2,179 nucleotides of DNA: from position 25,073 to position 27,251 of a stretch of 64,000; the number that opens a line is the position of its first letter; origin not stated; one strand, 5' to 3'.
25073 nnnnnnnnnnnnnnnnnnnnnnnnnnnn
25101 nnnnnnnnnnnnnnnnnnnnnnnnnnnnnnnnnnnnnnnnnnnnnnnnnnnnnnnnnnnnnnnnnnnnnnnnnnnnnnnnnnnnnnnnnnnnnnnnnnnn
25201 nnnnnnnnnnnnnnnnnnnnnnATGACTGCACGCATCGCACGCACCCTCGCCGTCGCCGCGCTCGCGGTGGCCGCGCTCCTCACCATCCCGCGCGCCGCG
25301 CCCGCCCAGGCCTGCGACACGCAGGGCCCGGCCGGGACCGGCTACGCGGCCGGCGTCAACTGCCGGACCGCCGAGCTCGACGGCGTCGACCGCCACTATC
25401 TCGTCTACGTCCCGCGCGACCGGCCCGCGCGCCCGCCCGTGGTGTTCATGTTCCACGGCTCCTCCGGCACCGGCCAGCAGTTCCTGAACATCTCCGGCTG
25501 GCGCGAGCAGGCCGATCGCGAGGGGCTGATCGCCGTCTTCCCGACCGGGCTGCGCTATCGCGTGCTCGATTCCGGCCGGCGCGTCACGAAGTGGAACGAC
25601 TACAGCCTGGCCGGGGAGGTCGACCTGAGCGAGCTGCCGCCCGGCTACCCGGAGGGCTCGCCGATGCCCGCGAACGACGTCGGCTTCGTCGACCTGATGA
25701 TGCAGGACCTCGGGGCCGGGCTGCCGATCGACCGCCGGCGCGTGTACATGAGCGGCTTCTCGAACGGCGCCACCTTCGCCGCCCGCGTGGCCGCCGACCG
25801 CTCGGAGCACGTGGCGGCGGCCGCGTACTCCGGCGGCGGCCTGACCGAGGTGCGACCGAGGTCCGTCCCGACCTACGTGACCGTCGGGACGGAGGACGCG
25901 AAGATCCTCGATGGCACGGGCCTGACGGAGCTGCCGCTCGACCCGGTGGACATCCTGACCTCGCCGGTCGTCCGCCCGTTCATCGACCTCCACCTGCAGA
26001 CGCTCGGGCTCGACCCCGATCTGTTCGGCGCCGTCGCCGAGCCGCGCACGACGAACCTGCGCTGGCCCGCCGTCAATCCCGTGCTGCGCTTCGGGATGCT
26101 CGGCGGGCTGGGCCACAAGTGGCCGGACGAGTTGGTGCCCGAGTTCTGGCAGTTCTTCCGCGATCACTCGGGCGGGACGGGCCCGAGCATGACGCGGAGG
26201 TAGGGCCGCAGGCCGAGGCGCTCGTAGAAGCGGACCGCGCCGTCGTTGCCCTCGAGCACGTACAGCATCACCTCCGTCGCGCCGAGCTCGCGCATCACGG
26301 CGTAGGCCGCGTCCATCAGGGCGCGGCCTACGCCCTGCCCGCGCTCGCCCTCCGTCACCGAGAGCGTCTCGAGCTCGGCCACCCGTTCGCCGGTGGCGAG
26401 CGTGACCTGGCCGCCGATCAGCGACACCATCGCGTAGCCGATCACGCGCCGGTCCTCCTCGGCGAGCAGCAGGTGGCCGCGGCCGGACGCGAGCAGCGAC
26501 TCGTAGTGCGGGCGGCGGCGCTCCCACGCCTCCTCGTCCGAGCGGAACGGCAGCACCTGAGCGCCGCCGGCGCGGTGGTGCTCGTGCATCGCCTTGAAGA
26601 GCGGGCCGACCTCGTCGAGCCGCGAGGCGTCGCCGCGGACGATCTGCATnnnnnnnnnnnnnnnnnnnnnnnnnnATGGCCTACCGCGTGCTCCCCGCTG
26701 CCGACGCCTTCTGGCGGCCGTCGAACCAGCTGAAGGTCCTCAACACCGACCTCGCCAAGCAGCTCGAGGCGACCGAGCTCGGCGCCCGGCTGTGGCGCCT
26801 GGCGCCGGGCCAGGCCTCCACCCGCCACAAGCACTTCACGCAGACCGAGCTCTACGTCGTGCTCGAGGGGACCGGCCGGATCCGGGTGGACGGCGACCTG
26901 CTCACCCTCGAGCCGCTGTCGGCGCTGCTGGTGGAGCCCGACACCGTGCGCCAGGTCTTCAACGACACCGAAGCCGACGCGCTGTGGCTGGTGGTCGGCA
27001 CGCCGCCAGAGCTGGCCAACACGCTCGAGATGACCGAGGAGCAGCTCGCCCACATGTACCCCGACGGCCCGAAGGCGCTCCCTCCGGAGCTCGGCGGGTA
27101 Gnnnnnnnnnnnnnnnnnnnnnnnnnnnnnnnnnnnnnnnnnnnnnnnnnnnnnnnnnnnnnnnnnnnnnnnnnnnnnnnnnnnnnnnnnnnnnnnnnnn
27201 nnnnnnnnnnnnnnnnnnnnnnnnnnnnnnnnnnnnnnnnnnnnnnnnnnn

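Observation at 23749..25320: ECF sigma factor covalently fused to a zinc-finger anti-sigma domain, TM region and (PEPT)n tail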

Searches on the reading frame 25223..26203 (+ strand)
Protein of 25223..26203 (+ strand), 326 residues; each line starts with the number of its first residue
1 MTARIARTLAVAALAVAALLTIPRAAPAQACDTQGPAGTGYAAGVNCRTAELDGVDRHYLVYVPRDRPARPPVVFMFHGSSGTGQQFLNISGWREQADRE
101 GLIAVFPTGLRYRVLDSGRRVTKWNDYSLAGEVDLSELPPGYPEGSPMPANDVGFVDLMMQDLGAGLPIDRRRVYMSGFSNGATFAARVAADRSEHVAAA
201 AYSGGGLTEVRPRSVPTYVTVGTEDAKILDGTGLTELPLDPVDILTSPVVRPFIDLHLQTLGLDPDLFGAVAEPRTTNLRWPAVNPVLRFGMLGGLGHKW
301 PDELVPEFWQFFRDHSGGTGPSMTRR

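Call 3: search_protein_families(library=pfam, proteins=[window:25223-26203:+], max_evalue=0.1)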
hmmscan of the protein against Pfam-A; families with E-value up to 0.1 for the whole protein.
window:25223-26203:+ (326 aa): 1 family
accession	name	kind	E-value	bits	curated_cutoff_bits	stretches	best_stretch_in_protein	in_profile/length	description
PF10503.15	Esterase_PHB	-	9.4e-05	22.2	23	0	59-130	3-72/219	Esterase PHB depolymerase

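Call 6: search_protein_families(library=ncbifam, proteins=[window:25223-26203:+], max_evalue=1)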
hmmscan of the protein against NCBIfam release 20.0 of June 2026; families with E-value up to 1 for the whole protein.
window:25223-26203:+ (326 aa): 5 families
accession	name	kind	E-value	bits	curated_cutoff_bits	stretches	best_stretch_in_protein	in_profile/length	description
NF050058.1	e_dPHAscl_type1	hypoth_equivalog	8.2e-24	84.5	150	2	56-112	7-63/276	extracellular catalytic domain type 1 short-chain-length polyhydroxyalkanoate depolymerase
TIGR01840.1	esterase_phb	subfamily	2.6e-09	36.9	107.85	2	60-111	2-53/213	PHB depolymerase family esterase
NF050059.1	e_dPHAscl_type2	hypoth_equivalog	0.0038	16.6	280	0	169-206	6-43/305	extracellular catalytic domain type 2 short-chain-length polyhydroxyalkanoate depolymerase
TIGR02821.1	fghA_ester_D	equivalog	0.013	15.1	281.7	1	49-108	19-79/275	S-formylglutathione hydrolase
NF033523.0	lasso_peptidase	equivalog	0.032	13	400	1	163-205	485-526/638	Atxe2 family lasso peptide isopeptidase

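Call 61: search_solved_structures(query=window:25223-26203:+, max_evalue=0.01)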
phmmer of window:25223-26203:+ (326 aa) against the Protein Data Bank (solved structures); distinct sequences matched with E-value up to 0.01: 2.
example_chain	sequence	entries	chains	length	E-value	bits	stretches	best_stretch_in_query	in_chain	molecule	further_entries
9j07_A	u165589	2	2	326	2.4e-08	36.8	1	32-111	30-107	feruloyl esterase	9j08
3wla_A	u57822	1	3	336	0.0073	18.8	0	149-246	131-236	Oxidized polyvinyl alcohol hydrolase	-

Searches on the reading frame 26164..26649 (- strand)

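Call 66: search_protein_families(library=pfam, proteins=[window:26164-26649:-], max_evalue=0.001)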
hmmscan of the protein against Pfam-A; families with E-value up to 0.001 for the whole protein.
window:26164-26649:- (161 aa): 7 families
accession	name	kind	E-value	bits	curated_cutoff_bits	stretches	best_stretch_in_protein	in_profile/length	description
PF00583.31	Acetyltransf_1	-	4.7e-21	75.7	20.7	1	40-146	14-115/116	Acetyltransferase (GNAT) family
PF13508.13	Acetyltransf_7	-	2.5e-13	50.6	27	1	57-146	2-81/84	Acetyltransferase (GNAT) domain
PF13673.13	Acetyltransf_10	-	1.4e-07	32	23.6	1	50-148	23-108/128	Acetyltransferase (GNAT) domain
PF13302.13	Acetyltransf_3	-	9.7e-07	30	25.4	1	34-148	29-138/138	Acetyltransferase (GNAT) domain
PF08445.16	FR47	-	7.8e-06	26.2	22.1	1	89-149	20-79/86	FR47-like protein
PF13527.13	Acetyltransf_9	-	0.00012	22.5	25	1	39-146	28-123/127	Acetyltransferase (GNAT) domain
PF14542.12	Acetyltransf_CG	-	0.00045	20.7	30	0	83-123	16-57/80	GCN5-related N-acetyl-transferase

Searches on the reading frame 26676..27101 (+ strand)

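Call 66: search_protein_families(library=pfam, proteins=[window:26676-27101:+], max_evalue=0.001)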
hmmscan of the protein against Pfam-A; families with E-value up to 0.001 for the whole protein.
window:26676-27101:+ (141 aa): 2 families
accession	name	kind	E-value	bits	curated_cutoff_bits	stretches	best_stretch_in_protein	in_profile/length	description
PF07883.17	Cupin_2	-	8.1e-13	48.3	27.2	1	39-107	2-69/70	Cupin domain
PF02311.25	AraC_binding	-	0.00027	21.1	21.1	1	44-115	12-82/135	AraC-like ligand binding domain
